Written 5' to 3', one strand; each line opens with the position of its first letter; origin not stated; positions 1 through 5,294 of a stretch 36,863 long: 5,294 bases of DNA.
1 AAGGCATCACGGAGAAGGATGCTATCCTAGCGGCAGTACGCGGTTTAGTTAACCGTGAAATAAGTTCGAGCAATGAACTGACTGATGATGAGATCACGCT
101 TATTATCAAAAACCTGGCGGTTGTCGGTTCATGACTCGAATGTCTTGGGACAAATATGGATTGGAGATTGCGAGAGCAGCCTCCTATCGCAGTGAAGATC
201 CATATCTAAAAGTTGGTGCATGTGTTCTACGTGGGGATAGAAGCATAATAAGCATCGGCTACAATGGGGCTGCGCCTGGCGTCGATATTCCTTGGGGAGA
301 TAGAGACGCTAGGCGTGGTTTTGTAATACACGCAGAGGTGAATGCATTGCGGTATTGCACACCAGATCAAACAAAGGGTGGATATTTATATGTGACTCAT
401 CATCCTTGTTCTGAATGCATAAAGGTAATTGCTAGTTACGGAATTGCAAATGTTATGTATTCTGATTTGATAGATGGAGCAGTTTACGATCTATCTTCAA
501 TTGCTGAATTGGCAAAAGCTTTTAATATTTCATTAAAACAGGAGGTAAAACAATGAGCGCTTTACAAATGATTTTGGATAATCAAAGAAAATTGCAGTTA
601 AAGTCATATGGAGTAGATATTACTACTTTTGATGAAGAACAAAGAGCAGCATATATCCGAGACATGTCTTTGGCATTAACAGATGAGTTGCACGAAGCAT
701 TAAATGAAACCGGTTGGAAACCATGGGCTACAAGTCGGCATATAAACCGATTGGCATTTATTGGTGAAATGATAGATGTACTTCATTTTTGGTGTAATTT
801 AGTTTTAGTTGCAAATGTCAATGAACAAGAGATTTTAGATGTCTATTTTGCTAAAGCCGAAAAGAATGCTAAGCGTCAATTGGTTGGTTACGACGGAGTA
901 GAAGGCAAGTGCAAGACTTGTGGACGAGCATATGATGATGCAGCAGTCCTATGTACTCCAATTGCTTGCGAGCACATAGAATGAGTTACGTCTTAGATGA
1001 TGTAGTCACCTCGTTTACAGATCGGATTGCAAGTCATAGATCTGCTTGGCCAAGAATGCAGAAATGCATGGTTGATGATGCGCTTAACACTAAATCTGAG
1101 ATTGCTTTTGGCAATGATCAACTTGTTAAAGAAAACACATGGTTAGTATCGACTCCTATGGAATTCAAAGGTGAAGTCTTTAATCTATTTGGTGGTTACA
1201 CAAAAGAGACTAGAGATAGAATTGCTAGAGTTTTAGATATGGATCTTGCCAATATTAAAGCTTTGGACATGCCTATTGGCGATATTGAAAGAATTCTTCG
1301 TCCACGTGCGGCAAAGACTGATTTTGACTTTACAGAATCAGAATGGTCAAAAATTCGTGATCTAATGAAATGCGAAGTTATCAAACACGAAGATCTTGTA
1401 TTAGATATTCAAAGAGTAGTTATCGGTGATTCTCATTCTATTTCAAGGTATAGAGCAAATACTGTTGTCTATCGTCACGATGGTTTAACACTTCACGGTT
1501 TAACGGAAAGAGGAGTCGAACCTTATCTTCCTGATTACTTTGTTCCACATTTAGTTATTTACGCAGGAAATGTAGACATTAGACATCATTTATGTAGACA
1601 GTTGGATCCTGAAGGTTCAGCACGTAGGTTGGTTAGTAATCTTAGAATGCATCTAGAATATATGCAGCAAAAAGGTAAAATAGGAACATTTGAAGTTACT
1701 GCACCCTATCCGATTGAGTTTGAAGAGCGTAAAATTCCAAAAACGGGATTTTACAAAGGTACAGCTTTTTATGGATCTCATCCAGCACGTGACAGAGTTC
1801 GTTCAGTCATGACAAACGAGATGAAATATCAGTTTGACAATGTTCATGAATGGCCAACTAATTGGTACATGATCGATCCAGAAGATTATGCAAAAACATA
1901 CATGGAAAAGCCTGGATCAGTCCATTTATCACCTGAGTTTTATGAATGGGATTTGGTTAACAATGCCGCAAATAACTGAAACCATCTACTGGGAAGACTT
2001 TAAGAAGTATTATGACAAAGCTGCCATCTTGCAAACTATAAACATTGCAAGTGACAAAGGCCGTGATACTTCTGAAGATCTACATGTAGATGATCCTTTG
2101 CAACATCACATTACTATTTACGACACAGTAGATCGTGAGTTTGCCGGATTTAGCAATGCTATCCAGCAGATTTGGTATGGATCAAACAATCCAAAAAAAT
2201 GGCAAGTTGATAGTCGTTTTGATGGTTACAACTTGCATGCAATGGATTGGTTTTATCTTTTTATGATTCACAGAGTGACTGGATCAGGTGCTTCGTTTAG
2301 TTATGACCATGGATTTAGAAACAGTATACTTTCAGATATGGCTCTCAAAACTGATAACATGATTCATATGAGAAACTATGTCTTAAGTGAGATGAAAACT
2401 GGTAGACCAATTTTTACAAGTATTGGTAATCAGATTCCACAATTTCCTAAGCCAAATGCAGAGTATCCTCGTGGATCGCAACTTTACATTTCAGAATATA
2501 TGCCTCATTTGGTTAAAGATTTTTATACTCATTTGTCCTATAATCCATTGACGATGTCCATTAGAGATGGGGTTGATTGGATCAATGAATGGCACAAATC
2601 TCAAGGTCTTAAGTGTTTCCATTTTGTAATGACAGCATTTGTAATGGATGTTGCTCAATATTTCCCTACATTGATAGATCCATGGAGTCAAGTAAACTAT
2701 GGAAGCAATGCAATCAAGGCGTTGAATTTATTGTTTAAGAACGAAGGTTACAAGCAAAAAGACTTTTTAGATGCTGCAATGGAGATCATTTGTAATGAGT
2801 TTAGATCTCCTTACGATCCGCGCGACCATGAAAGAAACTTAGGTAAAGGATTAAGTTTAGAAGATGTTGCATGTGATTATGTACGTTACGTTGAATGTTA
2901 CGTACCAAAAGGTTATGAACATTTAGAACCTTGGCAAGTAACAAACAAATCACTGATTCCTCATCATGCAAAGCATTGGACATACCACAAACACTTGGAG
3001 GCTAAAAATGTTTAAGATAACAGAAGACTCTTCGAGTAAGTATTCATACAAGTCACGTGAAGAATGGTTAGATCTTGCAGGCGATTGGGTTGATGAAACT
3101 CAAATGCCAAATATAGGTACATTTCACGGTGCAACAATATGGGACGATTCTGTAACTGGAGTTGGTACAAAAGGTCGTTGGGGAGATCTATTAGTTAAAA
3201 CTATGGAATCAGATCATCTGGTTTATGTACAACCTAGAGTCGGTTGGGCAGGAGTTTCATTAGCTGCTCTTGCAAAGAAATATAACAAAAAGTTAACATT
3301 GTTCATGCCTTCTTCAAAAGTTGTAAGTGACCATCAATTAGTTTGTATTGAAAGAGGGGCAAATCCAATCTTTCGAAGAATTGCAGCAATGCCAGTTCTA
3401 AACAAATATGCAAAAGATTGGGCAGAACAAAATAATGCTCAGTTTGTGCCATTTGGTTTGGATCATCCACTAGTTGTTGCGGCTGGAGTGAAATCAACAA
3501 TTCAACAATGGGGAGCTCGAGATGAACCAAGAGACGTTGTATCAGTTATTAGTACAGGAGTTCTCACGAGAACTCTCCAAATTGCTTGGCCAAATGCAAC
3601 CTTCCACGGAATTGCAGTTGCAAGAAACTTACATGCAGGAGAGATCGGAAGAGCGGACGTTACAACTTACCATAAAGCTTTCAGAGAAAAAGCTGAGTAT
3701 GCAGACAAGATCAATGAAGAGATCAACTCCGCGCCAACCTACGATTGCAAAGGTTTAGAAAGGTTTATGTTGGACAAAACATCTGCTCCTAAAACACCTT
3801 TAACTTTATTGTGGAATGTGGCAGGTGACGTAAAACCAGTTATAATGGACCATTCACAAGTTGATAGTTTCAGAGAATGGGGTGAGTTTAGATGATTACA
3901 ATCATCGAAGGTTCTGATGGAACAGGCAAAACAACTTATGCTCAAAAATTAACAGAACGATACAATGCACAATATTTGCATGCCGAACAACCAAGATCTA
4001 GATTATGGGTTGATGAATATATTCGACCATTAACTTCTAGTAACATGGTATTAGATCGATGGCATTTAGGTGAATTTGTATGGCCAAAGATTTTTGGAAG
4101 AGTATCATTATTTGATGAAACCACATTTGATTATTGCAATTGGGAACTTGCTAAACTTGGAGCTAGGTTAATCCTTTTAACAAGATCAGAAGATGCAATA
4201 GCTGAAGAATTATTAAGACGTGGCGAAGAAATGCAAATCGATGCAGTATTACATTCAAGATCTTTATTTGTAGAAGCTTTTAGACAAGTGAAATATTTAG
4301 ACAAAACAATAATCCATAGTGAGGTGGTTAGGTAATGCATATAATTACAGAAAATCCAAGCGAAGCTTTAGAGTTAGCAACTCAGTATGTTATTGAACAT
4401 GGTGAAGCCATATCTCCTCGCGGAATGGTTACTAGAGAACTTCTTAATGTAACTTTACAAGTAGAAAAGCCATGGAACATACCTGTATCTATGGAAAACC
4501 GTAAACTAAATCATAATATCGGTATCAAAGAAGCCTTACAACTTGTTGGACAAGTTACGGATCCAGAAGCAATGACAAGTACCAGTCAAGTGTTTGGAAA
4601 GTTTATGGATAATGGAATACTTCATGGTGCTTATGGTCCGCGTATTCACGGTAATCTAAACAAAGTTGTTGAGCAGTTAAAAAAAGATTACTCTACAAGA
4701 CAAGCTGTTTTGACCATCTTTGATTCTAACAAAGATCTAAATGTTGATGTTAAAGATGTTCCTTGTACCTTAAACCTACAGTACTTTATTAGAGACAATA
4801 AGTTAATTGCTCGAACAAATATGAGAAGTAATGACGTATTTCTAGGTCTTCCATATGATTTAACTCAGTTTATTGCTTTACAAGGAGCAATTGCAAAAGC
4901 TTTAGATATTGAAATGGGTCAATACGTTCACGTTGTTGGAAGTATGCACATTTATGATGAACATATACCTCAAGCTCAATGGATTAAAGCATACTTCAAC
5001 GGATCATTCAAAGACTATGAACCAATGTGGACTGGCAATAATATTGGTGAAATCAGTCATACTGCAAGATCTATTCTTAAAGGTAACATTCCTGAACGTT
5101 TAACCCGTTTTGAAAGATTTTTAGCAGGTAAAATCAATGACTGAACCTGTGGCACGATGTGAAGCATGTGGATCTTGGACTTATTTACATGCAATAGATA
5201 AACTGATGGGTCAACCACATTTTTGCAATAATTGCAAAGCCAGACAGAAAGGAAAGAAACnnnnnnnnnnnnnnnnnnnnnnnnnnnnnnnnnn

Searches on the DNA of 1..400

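Call 81: search_rna_families(source=window, start=1, end=400, threshold=evalue, max_evalue=10)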
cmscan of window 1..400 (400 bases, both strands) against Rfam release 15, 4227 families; matches with E-value up to 10: 2.
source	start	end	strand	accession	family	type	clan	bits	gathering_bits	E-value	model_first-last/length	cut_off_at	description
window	270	319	+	RF00823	lsy-6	Gene; miRNA;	-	20.8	60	0.056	1-74/74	no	lsy-6 microRNA precursor family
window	78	129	+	RF01169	SNORD112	Gene; snRNA; snoRNA; CD-box;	CL00069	16.6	58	1.8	1-77/77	no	Small nucleolar RNA SNORD112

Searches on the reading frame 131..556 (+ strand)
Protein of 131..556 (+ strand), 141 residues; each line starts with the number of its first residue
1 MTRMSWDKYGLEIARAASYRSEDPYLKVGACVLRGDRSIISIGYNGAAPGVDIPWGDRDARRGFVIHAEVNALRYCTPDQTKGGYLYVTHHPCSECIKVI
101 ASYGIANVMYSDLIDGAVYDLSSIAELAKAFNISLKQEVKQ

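Call 39: search_protein_families(library=pfam, proteins=[window:131-556:+], max_evalue=0.01)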
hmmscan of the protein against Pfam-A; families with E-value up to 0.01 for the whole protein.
window:131-556:+ (141 aa): 3 families
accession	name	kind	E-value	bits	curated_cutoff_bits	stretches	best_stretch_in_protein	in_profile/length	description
PF00383.29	dCMP_cyt_deam_1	-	1.5e-19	70.2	25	1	4-110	1-100/102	Cytidine and deoxycytidylate deaminase zinc-binding region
PF14437.12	MafB19-deam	-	5.1e-09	36.6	27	1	6-111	3-100/142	MafB19-like deaminase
PF14439.12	Bd3614-deam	-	0.0074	16.7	38.5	1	65-117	34-95/113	Bd3614-like deaminase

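Call 101: find_related_loci(query=window:131-556:+, collection=viral_contigs, flank=1500)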
Query window:131-556:+ (141 aa) in viral_contigs; peptide patterns used: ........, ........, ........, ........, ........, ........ (x = any residue, [..] = any of these).
600 stretches matched a pattern (row limit reached: there are more); 580 encode a relative of the query (tblastn E <= 1e-3); the best 80 are kept; 80 distinct loci.
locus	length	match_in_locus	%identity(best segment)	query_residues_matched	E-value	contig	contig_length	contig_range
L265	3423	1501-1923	97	1-141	3e-92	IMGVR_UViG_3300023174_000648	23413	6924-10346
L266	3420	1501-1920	91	1-140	1e-86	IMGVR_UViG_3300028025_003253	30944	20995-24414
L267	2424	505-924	91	1-140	2e-87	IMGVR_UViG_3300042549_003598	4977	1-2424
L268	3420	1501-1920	91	1-140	1e-86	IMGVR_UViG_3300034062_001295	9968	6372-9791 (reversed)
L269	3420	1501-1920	90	1-140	5e-86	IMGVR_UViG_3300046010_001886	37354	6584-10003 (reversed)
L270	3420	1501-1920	90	1-140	5e-86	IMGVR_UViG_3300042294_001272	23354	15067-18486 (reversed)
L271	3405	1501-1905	79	3-137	3e-73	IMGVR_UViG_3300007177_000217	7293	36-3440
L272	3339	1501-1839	39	1-112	4e-19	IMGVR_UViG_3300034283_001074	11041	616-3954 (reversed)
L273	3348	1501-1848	39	8-112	2e-16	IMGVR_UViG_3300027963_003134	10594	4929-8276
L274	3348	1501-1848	39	8-112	2e-16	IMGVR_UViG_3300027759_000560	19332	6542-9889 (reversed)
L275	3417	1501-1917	36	5-141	3e-16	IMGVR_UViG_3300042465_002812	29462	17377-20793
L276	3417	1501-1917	36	5-141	3e-16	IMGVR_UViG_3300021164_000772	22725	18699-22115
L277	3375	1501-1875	37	6-112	5e-16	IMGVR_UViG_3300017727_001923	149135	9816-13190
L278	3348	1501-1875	37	6-112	4e-16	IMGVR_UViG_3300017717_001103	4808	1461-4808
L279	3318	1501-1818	39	6-110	6e-16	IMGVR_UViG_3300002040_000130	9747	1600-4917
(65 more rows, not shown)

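Call 104: find_related_loci(query=L271:193-960:+, collection=viral_contigs, flank=6000)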
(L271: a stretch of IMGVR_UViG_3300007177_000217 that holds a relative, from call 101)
Query L271:193-960:+ (255 aa) in viral_contigs; peptide patterns used: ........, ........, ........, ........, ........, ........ (x = any residue, [..] = any of these).
36 stretches matched a pattern; 33 encode a relative of the query (tblastn E <= 1e-3); 33 distinct loci.
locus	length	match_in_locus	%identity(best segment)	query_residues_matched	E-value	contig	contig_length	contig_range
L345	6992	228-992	100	1-255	8e-174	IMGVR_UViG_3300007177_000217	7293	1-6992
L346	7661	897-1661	83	1-255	7e-148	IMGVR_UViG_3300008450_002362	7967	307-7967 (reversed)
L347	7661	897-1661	82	1-255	2e-145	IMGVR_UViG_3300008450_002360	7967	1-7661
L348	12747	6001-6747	73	1-249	6e-122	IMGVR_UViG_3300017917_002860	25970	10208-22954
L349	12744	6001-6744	69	1-248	6e-118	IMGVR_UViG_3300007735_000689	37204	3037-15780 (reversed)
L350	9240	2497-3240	69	1-248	1e-117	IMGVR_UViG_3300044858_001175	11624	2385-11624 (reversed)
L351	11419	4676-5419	69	1-248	2e-117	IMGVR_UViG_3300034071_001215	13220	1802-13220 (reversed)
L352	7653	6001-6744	68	1-248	3e-117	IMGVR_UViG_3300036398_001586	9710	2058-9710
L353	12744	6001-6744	68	1-248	4e-117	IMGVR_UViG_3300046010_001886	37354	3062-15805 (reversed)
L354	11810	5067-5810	68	1-248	4e-117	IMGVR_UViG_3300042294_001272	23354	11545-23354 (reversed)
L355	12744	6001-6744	68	1-248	4e-117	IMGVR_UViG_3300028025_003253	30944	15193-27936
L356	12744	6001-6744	68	1-248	4e-117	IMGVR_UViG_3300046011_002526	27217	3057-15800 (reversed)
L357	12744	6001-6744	68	1-248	4e-117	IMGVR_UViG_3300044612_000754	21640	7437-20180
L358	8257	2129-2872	68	1-248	6e-117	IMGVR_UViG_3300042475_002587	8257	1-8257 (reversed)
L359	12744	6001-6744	68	1-248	6e-117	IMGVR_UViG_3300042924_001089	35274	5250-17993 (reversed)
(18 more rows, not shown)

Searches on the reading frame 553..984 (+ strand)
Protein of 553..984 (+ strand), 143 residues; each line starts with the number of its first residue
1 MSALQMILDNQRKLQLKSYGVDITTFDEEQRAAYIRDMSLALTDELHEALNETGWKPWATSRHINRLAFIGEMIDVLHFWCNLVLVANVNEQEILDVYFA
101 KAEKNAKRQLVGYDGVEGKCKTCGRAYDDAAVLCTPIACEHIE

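Call 39: search_protein_families(library=pfam, proteins=[window:553-984:+], max_evalue=0.01)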
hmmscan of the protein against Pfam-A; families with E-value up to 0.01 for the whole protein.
window:553-984:+ (143 aa): 1 family
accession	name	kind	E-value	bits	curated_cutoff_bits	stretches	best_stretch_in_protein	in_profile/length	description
PF08761.16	dUTPase_2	-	3.2e-12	47.5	22.9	1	5-92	3-87/162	dUTPase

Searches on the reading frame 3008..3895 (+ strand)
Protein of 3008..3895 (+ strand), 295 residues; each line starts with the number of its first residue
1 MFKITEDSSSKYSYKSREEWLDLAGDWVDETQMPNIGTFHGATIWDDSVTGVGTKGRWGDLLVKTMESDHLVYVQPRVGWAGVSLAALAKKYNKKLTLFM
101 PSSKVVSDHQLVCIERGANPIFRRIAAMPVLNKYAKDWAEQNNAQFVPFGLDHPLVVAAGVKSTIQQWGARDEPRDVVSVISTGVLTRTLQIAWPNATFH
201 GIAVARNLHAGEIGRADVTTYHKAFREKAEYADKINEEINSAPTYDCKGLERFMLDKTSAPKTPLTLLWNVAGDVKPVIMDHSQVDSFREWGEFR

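Call 39: search_protein_families(library=pfam, proteins=[window:3008-3895:+], max_evalue=0.01)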
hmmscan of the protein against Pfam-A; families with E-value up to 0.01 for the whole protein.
window:3008-3895:+ (295 aa): 1 family
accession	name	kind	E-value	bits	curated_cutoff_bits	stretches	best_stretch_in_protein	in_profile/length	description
PF00291.31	PALP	-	0.0016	18.2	35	1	81-186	66-170/295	Pyridoxal-phosphate dependent enzyme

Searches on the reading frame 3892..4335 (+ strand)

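Call 39: search_protein_families(library=pfam, proteins=[window:3892-4335:+], max_evalue=0.01)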
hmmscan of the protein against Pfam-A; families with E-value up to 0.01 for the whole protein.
window:3892-4335:+ (147 aa): 5 families
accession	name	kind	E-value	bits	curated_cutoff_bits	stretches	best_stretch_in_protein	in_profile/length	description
PF13671.12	AAA_33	-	3.2e-05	24.7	27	1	3-58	2-47/143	AAA domain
PF02223.23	Thymidylate_kin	-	4.9e-05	23.5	27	1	5-34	1-32/185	Thymidylate kinase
PF13238.12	AAA_18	-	0.00025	21.9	29.4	1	4-114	2-116/128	AAA domain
PF13521.12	AAA_28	-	0.00037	21.2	27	1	4-53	3-41/164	AAA domain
PF13401.12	AAA_22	-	0.0055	17.5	27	1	2-35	7-43/130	AAA domain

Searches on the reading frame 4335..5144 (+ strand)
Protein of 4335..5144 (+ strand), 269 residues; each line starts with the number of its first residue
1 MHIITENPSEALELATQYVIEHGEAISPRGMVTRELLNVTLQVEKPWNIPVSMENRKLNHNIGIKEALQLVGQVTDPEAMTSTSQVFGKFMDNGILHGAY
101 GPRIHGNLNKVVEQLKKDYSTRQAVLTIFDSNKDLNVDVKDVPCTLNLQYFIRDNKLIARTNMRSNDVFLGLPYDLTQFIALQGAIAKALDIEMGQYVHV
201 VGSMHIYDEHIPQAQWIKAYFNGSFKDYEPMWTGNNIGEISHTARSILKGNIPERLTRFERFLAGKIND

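Call 39: search_protein_families(library=pfam, proteins=[window:4335-5144:+], max_evalue=0.01)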
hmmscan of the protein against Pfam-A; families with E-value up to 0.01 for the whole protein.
window:4335-5144:+ (269 aa): 1 family
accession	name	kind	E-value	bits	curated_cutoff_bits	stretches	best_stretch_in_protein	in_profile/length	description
PF00303.24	Thymidylat_synt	-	2.2e-22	79.9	24.3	1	17-215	8-219/266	Thymidylate synthase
